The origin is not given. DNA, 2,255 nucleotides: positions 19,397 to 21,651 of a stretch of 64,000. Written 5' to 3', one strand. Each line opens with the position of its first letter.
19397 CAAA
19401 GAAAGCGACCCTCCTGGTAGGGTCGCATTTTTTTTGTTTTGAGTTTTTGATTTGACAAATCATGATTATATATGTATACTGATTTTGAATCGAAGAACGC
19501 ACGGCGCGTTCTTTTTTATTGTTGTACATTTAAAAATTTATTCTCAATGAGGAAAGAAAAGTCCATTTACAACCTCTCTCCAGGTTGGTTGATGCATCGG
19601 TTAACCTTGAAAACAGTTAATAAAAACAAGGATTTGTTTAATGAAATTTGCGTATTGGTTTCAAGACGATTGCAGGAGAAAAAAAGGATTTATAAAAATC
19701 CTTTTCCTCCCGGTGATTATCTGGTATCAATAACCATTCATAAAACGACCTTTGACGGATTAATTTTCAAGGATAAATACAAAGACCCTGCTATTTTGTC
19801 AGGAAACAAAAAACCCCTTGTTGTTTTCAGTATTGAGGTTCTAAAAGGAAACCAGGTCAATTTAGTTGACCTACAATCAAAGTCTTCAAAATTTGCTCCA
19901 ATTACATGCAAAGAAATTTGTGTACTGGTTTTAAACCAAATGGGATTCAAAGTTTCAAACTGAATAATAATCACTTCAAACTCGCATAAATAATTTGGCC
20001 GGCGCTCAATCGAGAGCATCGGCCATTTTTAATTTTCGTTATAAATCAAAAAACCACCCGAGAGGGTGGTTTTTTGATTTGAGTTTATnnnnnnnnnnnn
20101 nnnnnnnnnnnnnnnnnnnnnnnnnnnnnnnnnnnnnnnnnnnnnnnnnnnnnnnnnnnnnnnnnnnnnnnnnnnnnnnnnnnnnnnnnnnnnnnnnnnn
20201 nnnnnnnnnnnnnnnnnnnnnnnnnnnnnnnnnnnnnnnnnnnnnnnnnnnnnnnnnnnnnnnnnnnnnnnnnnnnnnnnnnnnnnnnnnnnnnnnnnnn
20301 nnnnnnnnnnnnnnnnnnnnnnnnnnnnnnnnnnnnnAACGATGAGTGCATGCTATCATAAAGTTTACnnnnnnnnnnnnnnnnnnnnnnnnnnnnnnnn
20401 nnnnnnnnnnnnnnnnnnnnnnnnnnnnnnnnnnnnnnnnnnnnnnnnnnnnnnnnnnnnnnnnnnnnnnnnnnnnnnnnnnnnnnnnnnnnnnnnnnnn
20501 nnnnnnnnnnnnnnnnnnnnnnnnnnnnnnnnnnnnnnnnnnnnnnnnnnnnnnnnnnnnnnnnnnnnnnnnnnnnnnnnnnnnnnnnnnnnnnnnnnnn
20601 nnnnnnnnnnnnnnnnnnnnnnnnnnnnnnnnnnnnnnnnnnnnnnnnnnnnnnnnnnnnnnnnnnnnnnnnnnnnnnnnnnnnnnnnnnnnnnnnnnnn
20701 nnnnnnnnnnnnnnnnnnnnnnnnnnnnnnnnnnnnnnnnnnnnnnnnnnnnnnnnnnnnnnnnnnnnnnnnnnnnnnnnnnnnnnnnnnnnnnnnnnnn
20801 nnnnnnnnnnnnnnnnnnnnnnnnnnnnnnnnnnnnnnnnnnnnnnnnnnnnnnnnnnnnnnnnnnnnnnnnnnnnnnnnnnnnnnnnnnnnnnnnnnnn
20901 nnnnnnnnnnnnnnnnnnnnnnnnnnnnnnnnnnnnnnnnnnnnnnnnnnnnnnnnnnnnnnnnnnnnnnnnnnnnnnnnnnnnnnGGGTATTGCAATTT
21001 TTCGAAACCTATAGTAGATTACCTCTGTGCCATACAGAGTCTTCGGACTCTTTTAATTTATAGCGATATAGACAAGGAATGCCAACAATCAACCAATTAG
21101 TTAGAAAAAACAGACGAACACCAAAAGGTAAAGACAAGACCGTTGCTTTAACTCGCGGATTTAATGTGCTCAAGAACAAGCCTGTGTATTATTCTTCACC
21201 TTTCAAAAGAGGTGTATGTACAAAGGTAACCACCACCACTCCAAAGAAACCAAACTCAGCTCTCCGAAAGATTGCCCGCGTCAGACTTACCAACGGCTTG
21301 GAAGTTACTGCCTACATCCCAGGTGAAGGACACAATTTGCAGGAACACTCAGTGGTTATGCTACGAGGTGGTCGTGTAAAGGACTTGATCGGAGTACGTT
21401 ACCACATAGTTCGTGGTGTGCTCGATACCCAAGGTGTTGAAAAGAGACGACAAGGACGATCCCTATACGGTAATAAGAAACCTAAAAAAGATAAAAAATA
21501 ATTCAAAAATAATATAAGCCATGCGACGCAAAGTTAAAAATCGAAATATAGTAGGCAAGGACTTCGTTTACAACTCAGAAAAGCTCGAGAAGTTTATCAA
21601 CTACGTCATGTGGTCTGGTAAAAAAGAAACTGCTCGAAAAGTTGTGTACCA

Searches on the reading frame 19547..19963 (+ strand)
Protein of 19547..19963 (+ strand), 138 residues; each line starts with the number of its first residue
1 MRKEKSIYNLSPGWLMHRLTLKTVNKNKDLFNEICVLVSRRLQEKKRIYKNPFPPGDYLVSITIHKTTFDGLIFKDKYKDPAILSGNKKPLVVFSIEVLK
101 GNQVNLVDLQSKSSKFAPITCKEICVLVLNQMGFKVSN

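Call 20: search_protein_families(library=pfam, proteins=[window:19547-19963:+])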
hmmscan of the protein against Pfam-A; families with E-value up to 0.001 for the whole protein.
window:19547-19963:+ (138 aa): 0 families

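Call 67: find_homologous_proteins(query=window:19547-19963:+)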
Query window:19547-19963:+ (138 aa): 4 proteins with E <= 0.001 among 22 candidates.
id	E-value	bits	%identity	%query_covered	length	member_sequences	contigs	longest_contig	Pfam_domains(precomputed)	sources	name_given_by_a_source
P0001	1.0e-85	303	100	100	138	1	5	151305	-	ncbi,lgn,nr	ncbi:MAG: hypothetical protein KBC12_01925 [Candidatus Pacebacteria bacterium]|nr:hypothetical prote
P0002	4.6e-51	190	63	100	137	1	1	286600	-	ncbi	-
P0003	9.0e-49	183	59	100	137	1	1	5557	-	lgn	-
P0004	3.7e-45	171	59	100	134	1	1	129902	-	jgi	-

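Call 68: find_encoding_contigs(protein=P0002, flank=1500, max_places=2)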
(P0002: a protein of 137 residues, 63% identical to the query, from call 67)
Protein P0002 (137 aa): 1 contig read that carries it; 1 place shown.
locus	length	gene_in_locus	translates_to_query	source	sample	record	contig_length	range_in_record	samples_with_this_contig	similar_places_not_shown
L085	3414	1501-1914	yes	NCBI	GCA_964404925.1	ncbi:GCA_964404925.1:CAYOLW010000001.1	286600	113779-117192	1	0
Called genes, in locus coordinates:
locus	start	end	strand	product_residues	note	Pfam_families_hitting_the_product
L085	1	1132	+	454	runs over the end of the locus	PF00270:DEAD, PF04851:ResIII (weak), PF16203:ERCC3_RAD25_C (weak), PF00271:Helicase_C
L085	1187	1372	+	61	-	-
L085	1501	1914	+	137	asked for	-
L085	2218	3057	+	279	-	PF02163:Peptidase_M50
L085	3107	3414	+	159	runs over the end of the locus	PF00164:Ribosom_S12_S23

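Call 69: find_encoding_contigs(protein=P0004, flank=1500, max_places=2)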
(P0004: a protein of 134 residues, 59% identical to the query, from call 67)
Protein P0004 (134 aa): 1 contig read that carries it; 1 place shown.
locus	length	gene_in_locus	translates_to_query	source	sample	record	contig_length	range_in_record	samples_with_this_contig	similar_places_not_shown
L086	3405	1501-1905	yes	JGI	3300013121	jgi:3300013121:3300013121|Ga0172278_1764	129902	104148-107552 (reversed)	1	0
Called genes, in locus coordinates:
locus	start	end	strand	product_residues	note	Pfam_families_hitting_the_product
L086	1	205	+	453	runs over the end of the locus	PF00270:DEAD, PF04851:ResIII (weak), PF16203:ERCC3_RAD25_C (weak), PF00271:Helicase_C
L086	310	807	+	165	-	PF13274:SocA_Panacea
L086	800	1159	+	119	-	-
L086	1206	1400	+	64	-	-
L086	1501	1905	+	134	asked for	-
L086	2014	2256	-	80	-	PF00830:Ribosomal_L28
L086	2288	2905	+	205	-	PF02163:Peptidase_M50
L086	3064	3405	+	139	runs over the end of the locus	PF00164:Ribosom_S12_S23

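Call 70: find_encoding_contigs(protein=P0003, flank=1500, max_places=2)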
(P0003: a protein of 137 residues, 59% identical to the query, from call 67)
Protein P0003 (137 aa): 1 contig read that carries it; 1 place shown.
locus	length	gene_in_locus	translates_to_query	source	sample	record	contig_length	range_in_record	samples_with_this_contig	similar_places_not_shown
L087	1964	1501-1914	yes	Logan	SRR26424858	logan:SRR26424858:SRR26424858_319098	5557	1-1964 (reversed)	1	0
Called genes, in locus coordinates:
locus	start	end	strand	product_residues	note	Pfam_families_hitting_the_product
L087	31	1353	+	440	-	PF00270:DEAD, PF04851:ResIII (weak), PF16203:ERCC3_RAD25_C (weak), PF00271:Helicase_C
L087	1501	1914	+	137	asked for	-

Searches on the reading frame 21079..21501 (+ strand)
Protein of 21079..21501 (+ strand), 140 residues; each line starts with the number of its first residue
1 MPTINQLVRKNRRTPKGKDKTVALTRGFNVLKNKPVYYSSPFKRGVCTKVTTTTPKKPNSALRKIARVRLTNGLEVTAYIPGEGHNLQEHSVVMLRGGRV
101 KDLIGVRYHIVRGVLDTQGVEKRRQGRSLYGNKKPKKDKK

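Call 54: find_encoding_contigs(protein=window:21079-21501:+, flank=3000, max_places=10)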
Protein window:21079-21501:+ (140 aa): no gene with exactly this product is on record in the collection.
